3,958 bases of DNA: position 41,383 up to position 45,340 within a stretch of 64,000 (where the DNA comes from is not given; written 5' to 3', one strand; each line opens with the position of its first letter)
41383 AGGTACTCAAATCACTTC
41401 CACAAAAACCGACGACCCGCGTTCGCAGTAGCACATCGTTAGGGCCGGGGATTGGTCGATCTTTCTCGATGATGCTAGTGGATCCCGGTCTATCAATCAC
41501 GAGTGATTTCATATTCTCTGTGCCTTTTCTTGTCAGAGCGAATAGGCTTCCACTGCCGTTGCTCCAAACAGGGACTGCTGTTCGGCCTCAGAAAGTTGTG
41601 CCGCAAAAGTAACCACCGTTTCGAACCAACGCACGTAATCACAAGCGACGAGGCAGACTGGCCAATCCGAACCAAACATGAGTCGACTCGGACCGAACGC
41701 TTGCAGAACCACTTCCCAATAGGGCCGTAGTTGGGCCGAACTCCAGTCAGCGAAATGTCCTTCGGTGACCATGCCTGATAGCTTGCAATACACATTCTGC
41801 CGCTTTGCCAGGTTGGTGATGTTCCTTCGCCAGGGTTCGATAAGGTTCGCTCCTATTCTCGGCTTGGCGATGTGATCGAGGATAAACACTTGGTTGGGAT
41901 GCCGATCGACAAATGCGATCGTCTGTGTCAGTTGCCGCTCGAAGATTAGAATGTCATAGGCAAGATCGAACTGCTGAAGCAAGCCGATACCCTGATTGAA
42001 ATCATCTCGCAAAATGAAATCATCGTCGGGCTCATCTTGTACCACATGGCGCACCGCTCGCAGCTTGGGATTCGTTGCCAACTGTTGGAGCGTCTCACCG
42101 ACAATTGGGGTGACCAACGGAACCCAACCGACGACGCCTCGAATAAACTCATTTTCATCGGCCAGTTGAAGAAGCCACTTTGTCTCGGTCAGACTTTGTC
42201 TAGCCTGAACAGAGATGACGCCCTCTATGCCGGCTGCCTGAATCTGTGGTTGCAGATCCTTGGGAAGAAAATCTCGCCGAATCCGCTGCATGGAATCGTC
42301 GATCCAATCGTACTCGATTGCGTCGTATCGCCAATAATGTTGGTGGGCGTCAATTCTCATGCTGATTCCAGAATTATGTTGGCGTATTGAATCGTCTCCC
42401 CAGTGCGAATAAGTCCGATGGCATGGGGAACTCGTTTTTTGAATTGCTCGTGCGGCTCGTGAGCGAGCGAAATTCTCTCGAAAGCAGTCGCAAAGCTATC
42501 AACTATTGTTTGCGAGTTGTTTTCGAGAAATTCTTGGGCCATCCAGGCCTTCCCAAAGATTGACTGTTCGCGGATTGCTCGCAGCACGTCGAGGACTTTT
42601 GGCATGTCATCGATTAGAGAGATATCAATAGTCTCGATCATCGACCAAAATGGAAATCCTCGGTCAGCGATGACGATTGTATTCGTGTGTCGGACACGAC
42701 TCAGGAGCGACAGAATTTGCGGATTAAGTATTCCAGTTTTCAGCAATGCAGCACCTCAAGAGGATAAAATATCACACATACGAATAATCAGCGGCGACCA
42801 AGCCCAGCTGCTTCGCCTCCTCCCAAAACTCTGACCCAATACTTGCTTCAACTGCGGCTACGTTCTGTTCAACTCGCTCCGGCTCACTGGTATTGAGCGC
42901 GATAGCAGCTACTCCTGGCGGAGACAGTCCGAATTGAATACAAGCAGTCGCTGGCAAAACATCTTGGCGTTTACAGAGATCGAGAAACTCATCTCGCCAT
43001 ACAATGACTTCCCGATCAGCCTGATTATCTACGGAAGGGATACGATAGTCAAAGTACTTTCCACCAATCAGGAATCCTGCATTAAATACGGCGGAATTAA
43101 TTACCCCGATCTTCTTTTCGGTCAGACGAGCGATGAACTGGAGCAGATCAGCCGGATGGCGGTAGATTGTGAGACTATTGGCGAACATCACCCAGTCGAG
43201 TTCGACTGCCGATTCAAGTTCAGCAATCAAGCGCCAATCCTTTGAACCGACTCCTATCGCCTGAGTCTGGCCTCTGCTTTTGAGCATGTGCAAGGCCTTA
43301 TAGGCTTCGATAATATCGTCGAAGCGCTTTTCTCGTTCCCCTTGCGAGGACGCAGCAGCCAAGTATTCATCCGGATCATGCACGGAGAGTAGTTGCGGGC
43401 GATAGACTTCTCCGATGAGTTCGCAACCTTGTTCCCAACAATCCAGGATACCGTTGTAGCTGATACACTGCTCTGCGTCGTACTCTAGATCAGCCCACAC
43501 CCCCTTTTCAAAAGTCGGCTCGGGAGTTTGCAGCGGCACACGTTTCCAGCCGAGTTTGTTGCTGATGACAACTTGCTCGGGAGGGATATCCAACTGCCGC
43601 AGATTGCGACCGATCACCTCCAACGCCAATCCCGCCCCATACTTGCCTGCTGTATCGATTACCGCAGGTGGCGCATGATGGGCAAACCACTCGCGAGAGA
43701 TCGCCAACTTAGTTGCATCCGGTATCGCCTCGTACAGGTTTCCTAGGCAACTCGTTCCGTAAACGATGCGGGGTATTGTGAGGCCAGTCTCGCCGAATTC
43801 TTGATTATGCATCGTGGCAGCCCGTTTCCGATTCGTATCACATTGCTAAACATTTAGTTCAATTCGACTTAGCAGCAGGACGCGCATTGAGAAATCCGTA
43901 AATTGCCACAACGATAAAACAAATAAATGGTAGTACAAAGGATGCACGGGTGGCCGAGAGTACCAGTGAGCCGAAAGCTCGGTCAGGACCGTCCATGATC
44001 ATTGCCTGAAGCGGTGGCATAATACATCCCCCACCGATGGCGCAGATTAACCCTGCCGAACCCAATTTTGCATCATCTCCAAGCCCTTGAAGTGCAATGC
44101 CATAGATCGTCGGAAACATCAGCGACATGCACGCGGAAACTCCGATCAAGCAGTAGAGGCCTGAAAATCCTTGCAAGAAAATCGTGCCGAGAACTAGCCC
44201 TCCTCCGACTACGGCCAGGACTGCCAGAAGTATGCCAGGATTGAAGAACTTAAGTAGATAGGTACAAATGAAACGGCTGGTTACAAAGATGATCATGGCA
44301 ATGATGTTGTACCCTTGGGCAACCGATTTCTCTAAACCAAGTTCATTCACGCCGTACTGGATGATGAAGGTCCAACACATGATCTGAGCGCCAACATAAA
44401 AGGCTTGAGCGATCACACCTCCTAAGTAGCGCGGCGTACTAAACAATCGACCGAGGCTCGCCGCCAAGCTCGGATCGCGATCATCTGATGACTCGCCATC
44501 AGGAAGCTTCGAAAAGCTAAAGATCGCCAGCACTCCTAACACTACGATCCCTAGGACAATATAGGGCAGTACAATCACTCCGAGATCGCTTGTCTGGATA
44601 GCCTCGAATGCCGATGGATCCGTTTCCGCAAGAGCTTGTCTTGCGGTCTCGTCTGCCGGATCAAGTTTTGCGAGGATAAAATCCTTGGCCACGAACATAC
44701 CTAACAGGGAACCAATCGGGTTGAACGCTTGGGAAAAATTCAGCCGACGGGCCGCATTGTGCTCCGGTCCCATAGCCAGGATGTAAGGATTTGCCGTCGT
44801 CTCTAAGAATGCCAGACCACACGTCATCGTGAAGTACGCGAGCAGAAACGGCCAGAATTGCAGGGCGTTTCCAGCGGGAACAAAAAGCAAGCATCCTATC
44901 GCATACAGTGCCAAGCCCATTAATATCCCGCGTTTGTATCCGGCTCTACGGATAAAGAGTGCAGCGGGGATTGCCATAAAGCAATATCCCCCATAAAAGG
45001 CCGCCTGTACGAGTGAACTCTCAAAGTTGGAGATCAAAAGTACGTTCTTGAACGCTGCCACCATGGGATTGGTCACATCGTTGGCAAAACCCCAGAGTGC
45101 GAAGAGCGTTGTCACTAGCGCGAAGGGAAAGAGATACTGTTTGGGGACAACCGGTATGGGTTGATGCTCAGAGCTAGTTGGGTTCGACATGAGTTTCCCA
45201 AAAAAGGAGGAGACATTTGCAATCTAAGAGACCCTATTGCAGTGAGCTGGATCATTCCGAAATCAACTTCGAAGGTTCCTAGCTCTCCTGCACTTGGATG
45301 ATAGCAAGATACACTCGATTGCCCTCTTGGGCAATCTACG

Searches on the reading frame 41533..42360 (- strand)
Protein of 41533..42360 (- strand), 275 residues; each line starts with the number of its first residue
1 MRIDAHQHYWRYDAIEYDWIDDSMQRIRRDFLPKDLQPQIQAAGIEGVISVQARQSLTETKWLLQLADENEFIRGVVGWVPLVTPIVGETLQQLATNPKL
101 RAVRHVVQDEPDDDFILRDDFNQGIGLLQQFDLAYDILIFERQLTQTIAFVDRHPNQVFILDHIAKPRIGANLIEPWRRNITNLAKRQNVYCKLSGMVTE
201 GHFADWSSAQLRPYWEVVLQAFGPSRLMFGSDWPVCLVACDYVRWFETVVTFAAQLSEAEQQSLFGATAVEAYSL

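Call 21: search_protein_families(library=pfam, proteins=[window:41533-42360:-], max_evalue=0.001)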
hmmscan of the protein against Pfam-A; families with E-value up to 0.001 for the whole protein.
window:41533-42360:- (275 aa): 1 family
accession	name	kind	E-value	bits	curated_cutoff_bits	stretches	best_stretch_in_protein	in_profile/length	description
PF04909.20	Amidohydro_2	-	9.2e-43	147.5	26.4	1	3-274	1-288/289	Amidohydrolase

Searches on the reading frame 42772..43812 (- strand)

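Call 21: search_protein_families(library=pfam, proteins=[window:42772-43812:-], max_evalue=0.001)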
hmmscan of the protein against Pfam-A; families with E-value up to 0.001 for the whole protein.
window:42772-43812:- (346 aa): 1 family
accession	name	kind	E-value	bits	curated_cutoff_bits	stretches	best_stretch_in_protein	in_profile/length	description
PF00248.27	Aldo_ket_red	-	2.5e-36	125.7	24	1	15-335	1-288/291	Aldo/keto reductase family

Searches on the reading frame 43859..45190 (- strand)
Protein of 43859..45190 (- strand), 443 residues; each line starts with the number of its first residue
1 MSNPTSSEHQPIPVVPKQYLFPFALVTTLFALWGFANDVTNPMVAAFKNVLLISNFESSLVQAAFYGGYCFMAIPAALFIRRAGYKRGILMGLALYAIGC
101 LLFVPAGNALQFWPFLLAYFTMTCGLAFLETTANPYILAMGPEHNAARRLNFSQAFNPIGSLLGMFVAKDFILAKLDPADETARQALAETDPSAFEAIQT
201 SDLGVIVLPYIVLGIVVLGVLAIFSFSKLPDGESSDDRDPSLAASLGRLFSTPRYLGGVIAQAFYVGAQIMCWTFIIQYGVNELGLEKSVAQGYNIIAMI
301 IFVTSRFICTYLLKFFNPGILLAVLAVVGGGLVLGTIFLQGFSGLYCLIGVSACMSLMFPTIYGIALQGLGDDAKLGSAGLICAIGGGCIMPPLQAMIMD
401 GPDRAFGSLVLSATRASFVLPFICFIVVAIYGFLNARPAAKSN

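Call 21: search_protein_families(library=pfam, proteins=[window:43859-45190:-], max_evalue=0.001)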
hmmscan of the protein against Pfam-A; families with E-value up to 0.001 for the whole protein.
window:43859-45190:- (443 aa): 1 family
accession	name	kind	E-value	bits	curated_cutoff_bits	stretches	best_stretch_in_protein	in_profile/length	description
PF07690.21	MFS_1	-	2.9e-17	63.1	33.4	1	31-371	6-324/347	Major Facilitator Superfamily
